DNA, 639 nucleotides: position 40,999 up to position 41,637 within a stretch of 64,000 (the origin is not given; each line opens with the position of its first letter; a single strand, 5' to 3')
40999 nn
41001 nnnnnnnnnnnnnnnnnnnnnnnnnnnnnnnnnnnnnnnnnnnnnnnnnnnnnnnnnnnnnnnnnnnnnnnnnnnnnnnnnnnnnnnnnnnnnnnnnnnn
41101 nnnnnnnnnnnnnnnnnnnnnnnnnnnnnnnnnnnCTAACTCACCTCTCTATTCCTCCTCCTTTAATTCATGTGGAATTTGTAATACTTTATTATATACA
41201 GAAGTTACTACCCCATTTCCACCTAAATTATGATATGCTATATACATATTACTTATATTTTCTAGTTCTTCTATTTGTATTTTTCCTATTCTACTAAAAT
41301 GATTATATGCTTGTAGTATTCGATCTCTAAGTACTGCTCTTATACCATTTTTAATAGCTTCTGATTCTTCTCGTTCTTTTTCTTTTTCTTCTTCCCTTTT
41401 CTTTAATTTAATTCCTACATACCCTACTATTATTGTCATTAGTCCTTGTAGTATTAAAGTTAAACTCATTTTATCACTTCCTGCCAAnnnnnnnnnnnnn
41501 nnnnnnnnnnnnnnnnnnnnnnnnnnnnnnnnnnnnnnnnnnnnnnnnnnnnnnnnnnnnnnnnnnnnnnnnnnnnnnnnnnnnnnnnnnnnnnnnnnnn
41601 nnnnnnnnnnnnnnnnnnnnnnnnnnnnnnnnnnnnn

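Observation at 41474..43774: TpsA/FhaB-type secretion (TPS) domain protein with Sec signal peptide, encoded between the holin and tail-fibre genes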

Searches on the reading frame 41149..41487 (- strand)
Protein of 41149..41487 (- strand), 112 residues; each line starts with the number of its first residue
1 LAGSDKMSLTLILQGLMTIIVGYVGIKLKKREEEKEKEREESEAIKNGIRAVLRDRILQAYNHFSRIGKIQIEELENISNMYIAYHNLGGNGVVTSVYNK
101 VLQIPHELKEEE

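Call 3: search_protein_families(library=pfam, proteins=[window:41149-41487:-], max_evalue=0.01)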
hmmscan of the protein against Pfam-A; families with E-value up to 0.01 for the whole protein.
window:41149-41487:- (112 aa): 0 families

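Call 5: search_protein_families(library=phrogs, proteins=[window:41149-41487:-], max_evalue=0.01)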
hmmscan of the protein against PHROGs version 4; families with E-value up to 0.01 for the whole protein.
window:41149-41487:- (112 aa): 2 families
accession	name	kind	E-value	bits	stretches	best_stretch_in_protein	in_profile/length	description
phrog_4105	-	unknown function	2.7e-23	83.2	1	19-110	11-102/103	-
phrog_4257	-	unknown function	8e-13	49.8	1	29-106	56-133/138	-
